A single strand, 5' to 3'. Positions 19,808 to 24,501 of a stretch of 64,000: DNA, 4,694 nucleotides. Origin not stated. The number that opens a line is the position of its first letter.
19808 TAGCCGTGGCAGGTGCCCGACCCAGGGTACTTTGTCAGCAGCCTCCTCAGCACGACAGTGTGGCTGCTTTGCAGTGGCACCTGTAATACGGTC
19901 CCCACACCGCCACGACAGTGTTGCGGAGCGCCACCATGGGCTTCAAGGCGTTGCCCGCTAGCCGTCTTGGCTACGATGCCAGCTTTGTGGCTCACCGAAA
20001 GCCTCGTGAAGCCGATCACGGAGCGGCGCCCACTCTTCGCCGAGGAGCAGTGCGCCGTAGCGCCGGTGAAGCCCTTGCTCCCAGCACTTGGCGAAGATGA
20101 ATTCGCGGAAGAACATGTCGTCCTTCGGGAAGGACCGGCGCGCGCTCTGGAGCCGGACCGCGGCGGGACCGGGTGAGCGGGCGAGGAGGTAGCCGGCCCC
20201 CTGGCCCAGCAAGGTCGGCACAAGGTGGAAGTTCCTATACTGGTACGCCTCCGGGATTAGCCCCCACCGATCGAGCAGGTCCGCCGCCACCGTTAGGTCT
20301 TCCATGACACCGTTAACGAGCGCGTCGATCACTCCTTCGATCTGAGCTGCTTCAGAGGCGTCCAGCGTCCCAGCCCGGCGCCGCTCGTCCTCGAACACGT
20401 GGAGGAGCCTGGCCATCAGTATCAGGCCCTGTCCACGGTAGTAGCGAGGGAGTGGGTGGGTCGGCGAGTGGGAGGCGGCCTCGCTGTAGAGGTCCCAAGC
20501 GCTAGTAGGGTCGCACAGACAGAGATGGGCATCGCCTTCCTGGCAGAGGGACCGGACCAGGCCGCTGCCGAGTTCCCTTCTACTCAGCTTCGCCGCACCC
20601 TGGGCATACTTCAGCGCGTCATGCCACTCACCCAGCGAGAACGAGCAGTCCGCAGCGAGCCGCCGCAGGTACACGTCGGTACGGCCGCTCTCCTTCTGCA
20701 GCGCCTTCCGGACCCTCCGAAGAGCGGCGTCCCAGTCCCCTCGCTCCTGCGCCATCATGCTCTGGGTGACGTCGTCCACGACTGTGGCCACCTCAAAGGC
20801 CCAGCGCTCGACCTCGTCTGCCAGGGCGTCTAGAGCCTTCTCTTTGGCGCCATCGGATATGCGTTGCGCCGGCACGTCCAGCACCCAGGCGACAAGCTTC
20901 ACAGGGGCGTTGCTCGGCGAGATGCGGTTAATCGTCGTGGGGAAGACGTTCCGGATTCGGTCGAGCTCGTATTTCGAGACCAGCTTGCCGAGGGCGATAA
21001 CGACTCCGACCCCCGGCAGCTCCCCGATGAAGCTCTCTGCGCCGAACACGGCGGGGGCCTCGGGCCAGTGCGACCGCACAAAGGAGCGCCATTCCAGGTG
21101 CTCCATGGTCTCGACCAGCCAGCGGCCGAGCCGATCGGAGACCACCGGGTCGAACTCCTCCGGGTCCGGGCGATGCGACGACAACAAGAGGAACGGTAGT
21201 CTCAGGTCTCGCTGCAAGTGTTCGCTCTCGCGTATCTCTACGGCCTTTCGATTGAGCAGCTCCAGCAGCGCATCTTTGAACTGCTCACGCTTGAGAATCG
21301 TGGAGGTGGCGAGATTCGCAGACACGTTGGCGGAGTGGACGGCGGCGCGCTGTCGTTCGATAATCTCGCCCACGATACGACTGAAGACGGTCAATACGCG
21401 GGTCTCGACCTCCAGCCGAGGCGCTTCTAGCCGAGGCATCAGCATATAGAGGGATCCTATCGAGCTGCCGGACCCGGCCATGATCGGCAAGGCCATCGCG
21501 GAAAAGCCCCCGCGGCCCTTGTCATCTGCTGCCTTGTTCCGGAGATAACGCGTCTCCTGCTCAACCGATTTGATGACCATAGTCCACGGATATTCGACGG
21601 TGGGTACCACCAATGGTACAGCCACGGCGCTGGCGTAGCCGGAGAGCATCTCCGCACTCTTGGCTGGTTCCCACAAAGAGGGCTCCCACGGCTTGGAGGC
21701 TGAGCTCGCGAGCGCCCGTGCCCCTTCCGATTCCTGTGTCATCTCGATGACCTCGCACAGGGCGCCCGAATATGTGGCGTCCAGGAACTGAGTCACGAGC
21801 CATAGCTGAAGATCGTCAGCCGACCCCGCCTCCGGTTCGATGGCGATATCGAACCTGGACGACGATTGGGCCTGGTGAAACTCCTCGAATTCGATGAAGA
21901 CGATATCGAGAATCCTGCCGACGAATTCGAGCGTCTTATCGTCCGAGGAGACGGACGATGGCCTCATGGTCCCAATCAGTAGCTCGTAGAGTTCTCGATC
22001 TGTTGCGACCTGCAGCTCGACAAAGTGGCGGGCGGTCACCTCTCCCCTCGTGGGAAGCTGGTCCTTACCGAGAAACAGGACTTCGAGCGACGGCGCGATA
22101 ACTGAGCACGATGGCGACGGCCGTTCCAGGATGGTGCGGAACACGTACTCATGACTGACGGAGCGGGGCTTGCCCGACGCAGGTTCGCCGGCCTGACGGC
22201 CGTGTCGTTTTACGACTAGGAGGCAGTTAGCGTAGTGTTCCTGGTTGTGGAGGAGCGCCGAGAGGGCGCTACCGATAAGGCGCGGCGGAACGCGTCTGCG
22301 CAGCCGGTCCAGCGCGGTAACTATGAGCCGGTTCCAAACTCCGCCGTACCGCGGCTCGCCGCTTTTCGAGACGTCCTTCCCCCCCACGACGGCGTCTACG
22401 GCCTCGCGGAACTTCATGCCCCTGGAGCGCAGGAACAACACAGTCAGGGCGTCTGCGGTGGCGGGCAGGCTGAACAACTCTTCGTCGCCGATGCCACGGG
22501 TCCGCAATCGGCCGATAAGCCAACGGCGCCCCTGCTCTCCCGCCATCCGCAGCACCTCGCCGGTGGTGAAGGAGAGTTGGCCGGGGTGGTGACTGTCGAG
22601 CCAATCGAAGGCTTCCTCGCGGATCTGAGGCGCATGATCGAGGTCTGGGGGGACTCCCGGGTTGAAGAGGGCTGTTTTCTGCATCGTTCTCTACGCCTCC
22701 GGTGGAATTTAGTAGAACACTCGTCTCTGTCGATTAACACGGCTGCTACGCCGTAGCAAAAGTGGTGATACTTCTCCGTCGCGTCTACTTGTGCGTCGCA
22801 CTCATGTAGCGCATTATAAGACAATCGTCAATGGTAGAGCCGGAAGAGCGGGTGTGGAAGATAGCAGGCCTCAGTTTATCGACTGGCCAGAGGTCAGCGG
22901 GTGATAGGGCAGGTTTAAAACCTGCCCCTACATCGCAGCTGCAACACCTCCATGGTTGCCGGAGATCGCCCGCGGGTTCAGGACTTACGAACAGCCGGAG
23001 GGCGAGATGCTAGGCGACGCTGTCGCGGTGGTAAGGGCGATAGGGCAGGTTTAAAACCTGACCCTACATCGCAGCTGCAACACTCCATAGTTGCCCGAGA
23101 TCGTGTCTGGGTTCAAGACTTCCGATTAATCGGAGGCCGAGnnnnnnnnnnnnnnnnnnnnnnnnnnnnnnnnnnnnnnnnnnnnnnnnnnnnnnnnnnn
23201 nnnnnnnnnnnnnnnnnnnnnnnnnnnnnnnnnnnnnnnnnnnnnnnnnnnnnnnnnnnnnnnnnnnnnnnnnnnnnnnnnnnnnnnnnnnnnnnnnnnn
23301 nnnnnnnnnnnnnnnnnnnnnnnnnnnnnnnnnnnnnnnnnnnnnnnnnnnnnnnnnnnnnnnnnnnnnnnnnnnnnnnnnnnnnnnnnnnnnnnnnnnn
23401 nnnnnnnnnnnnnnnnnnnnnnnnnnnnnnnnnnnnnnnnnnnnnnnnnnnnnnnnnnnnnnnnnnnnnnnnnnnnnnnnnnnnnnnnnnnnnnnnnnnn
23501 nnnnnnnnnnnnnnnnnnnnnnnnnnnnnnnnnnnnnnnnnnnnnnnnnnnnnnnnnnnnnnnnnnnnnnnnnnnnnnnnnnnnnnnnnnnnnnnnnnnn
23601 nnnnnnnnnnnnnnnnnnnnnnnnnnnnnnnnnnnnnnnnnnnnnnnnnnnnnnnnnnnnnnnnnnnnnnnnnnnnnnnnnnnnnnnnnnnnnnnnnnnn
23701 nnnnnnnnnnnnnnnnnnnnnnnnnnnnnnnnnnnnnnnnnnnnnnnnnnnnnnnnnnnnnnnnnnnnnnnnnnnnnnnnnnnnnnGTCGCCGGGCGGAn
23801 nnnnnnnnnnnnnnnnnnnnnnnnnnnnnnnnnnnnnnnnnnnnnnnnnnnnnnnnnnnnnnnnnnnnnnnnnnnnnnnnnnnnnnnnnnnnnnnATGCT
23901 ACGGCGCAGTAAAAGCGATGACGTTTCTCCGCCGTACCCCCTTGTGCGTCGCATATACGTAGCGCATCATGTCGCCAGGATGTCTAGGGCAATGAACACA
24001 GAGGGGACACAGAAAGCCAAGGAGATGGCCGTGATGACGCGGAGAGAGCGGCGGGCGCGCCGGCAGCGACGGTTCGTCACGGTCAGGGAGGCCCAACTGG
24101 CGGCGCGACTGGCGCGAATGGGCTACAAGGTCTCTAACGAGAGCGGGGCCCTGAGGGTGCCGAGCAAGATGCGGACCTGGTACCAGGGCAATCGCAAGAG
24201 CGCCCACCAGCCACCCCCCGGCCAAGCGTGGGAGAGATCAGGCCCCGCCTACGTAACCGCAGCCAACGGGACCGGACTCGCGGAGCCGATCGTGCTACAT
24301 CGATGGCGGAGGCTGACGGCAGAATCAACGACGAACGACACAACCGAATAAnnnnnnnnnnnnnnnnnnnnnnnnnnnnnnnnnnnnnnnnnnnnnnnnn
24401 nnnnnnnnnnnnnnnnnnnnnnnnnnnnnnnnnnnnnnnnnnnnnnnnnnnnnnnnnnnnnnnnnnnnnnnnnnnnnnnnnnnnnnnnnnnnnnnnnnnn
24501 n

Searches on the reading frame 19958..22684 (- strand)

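Call 9: search_protein_families(library=pfam, proteins=[window:19958-22684:-], max_evalue=0.01)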
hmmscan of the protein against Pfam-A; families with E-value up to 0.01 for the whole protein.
window:19958-22684:- (908 aa): 5 families
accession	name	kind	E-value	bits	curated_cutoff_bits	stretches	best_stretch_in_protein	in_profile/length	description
PF13424.12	TPR_12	-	3.8e-05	24.2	30.1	1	675-736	8-71/77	Tetratricopeptide repeat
PF07719.23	TPR_2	-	0.00076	19.9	27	0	677-701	7-31/34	Tetratricopeptide repeat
PF14559.12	TPR_19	-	0.0029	18.3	25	1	647-695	3-49/68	Tetratricopeptide repeat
PF13428.12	TPR_14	-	0.0032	18.4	23.5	0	647-675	13-41/44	Tetratricopeptide repeat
PF13374.12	TPR_10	-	0.0099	16.3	27.5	0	682-707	13-38/42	Tetratricopeptide repeat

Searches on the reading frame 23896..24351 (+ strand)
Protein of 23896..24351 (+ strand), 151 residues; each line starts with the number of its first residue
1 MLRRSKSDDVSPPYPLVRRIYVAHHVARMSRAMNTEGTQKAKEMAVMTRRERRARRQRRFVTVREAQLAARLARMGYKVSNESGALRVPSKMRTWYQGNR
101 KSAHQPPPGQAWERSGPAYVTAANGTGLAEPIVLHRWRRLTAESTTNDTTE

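Call 9: search_protein_families(library=pfam, proteins=[window:23896-24351:+], max_evalue=0.01)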
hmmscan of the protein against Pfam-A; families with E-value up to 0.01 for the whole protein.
window:23896-24351:+ (151 aa): 1 family
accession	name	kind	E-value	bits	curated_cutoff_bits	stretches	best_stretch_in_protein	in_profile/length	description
PF11776.13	RcnB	-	0.0046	17.3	25.9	1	104-128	24-48/51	Nickel/cobalt transporter regulator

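Call 45: search_protein_families(library=ncbifam, proteins=[window:23896-24351:+], max_evalue=0.01)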
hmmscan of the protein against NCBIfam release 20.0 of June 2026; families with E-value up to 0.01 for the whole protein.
window:23896-24351:+ (151 aa): 0 families
